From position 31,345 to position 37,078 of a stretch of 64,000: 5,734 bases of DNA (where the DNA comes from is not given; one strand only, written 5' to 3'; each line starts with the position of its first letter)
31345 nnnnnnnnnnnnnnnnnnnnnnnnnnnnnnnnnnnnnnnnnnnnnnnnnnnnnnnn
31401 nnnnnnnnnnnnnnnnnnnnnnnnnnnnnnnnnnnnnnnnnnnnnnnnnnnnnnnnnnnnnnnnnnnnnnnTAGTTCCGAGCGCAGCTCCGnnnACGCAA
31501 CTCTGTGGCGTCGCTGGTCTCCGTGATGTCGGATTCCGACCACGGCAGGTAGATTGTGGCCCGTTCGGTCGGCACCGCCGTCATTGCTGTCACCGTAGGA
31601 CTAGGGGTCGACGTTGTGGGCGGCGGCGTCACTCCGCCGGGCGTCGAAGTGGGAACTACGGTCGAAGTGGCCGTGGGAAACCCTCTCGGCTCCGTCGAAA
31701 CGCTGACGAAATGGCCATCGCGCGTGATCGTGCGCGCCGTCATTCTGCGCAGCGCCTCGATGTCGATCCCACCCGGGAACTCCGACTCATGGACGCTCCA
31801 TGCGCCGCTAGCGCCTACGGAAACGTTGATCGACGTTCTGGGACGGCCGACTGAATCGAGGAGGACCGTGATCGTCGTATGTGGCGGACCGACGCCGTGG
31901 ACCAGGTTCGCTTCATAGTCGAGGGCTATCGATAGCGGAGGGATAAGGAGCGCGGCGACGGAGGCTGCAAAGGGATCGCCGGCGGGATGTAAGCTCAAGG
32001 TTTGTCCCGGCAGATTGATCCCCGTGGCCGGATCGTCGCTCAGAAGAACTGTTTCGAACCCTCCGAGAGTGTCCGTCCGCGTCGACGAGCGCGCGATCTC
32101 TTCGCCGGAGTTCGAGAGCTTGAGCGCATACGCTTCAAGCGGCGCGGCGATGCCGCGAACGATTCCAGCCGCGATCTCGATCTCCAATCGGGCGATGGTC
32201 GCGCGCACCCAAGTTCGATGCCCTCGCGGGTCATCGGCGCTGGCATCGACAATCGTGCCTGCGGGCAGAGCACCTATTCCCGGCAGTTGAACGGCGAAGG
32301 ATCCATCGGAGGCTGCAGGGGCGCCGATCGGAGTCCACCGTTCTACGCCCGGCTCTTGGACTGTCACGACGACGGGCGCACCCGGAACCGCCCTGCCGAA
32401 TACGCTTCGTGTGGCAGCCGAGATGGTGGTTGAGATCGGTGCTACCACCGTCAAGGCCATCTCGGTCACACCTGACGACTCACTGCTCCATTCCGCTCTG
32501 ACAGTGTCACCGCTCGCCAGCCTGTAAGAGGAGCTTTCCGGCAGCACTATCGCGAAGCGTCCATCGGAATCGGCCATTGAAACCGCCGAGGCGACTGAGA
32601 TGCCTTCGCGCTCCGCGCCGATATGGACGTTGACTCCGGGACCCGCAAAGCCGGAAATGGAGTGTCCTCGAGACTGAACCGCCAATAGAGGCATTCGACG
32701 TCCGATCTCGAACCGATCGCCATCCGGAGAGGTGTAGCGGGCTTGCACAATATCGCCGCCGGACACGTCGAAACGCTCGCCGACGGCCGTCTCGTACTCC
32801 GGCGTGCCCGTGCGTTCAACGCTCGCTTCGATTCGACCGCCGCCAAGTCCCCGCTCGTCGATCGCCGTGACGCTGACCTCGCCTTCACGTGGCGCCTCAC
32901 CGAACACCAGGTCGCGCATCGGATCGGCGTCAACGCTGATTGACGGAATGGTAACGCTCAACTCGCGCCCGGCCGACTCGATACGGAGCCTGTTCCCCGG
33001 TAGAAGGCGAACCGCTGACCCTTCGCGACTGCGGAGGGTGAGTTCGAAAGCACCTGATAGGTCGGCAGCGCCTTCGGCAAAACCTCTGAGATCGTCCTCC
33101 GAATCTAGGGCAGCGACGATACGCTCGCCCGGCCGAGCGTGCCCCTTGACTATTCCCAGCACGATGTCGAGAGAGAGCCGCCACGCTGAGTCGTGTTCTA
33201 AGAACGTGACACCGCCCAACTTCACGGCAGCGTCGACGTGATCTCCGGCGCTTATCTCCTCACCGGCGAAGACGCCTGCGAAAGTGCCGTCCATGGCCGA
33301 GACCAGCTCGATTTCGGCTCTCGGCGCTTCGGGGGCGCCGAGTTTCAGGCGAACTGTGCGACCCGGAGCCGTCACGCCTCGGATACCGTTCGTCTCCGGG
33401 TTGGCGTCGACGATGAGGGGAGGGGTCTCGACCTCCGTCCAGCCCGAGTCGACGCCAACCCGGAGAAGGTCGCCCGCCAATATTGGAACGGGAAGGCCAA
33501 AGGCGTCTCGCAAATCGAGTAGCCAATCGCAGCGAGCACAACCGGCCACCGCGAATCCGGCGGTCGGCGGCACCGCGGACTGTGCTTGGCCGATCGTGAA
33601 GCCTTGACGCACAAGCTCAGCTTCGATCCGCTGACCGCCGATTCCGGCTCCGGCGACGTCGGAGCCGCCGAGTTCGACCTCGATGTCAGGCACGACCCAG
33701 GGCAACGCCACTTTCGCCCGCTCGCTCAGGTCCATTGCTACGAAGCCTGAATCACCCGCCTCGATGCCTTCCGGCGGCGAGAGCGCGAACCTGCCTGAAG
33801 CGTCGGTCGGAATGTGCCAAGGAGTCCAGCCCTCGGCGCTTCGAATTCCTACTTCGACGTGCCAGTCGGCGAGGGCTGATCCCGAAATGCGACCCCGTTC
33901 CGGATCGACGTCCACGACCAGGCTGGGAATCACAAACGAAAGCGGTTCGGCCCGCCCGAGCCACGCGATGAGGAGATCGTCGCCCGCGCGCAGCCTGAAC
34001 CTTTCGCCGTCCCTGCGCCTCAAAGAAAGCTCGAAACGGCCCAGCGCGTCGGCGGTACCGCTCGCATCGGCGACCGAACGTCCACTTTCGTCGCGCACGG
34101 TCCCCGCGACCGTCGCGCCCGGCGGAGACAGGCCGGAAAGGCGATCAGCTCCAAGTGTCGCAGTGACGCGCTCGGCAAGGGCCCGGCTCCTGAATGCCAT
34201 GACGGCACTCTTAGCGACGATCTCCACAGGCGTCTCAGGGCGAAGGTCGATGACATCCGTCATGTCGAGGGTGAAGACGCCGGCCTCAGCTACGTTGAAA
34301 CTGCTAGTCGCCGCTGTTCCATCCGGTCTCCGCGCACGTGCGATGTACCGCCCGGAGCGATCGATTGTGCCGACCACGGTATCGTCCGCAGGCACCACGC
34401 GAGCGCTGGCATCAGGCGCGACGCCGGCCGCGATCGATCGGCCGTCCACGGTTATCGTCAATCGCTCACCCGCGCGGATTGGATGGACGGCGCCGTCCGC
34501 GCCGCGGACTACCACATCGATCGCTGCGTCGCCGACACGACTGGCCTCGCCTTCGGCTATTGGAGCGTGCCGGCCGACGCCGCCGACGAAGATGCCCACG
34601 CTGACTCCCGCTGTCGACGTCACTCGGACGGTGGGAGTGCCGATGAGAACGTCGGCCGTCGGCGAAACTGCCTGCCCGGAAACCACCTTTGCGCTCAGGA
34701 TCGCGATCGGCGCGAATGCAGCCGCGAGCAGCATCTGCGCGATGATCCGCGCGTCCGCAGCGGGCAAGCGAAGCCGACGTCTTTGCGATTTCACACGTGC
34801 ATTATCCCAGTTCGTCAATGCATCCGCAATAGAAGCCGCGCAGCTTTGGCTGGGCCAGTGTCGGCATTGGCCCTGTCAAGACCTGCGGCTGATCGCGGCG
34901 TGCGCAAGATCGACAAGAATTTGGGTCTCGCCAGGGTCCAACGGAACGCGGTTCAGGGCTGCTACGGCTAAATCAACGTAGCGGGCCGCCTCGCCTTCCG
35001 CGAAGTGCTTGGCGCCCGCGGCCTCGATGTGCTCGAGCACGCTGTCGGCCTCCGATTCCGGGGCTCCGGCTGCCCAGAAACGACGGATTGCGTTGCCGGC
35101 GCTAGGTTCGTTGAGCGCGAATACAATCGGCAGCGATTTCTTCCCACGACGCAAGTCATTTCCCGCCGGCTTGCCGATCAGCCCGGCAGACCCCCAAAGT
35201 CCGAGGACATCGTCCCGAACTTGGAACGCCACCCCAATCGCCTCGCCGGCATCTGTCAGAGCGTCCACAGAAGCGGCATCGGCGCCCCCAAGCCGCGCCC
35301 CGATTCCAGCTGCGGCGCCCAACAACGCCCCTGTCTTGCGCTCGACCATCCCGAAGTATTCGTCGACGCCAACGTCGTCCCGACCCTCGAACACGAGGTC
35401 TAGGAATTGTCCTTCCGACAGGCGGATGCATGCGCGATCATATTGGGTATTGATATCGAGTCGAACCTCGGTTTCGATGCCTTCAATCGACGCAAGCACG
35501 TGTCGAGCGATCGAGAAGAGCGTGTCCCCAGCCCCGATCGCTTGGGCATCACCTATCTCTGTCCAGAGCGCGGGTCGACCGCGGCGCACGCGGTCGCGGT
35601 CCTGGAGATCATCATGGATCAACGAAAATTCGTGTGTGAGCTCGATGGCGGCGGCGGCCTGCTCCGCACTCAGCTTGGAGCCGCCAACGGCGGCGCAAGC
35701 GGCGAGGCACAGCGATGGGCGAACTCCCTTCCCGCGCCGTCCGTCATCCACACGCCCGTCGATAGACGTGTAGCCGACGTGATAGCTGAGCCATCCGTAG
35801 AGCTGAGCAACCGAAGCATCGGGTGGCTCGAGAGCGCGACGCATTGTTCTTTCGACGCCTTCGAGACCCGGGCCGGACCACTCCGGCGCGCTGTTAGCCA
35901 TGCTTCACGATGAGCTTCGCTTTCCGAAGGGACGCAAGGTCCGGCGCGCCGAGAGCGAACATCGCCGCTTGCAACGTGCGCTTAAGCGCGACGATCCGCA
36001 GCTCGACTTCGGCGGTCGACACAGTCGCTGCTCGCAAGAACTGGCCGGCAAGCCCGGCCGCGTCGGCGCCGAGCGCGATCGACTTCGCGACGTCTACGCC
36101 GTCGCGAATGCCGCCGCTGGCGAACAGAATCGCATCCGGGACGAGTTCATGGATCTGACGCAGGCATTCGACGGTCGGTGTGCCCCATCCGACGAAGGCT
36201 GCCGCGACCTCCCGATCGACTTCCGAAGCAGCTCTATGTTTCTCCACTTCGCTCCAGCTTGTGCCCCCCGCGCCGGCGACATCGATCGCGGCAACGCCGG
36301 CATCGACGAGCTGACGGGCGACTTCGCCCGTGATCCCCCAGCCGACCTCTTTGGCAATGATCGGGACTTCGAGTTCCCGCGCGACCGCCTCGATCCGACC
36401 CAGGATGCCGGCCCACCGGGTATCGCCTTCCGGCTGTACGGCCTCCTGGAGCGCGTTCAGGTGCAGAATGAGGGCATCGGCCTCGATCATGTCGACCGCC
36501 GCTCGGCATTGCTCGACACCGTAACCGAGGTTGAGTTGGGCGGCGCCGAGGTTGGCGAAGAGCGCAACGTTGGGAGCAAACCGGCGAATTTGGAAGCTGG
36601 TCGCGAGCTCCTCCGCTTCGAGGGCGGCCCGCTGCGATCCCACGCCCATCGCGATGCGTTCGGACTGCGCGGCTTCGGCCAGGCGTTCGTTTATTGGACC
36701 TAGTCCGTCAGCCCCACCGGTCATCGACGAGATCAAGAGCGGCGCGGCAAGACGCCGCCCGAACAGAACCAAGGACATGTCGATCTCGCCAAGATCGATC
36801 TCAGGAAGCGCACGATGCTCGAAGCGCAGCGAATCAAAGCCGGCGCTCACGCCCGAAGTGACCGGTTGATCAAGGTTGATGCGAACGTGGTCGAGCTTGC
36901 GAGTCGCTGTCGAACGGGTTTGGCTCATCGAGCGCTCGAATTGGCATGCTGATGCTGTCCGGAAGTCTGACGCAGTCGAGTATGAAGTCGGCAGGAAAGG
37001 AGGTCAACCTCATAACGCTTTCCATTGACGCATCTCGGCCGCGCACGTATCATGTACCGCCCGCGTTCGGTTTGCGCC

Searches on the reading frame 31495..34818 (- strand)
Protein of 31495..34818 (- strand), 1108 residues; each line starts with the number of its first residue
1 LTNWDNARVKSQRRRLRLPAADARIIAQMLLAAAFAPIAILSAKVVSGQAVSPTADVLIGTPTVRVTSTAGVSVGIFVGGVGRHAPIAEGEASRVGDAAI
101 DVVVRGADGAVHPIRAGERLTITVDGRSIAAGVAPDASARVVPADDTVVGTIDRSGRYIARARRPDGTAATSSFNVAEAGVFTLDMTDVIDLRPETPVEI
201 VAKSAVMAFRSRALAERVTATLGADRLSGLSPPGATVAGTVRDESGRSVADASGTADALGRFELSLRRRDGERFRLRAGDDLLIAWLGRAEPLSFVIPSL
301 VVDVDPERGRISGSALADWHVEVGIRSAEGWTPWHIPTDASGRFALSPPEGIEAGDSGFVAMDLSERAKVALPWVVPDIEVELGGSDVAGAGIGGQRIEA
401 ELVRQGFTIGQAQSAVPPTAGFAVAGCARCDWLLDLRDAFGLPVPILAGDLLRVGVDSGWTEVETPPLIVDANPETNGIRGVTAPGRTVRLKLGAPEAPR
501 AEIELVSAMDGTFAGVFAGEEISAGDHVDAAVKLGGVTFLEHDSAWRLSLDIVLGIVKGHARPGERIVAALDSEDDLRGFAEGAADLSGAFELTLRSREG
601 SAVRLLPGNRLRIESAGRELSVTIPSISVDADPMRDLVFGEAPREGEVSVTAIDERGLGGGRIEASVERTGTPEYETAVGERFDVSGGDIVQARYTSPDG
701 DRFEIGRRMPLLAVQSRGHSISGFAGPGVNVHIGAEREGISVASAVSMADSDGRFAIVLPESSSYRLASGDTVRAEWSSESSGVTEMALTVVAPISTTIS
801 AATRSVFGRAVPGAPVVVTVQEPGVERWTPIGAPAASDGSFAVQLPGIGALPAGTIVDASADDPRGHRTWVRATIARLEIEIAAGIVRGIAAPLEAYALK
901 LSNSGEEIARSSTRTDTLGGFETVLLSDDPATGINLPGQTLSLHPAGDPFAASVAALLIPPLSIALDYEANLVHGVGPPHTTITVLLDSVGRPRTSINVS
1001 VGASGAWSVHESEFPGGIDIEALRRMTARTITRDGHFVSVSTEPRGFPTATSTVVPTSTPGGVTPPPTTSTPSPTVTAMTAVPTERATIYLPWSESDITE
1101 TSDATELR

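Call 22: search_protein_families(library=pfam, proteins=[window:31495-34818:-], max_evalue=0.00001)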
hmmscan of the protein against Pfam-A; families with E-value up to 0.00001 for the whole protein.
window:31495-34818:- (1108 aa): 2 families
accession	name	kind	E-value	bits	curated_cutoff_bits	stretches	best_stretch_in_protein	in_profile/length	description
PF17936.7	Big_6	-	5.1e-17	62.3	27.6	0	225-280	15-68/83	Bacterial Ig domain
PF13620.12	CarboxypepD_reg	-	5.9e-06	27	32.3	0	236-253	1-18/82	Carboxypeptidase regulatory-like domain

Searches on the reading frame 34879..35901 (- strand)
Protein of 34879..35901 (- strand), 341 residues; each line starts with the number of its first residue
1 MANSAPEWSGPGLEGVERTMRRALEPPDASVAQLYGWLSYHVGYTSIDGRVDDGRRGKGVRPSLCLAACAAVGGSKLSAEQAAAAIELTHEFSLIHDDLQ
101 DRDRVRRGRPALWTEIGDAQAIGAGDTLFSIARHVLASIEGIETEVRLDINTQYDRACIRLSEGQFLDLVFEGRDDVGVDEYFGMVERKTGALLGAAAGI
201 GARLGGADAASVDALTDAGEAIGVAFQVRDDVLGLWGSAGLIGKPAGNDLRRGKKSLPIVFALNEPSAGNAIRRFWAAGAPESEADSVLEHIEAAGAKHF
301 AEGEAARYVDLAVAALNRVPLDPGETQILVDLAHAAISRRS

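Call 22: search_protein_families(library=pfam, proteins=[window:34879-35901:-], max_evalue=0.00001)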
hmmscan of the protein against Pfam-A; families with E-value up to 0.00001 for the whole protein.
window:34879-35901:- (341 aa): 1 family
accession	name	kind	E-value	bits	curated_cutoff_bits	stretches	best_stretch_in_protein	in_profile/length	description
PF00348.22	polyprenyl_synt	-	2.7e-54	184.5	27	1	56-275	15-233/251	Polyprenyl synthetase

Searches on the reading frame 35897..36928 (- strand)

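Call 22: search_protein_families(library=pfam, proteins=[window:35897-36928:-], max_evalue=0.00001)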
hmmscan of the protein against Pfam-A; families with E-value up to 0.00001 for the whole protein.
window:35897-36928:- (344 aa): 1 family
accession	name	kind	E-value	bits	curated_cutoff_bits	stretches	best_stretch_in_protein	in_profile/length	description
PF01070.24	FMN_dh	-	8.2e-22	78.1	24.9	1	178-338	209-347/350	FMN-dependent dehydrogenase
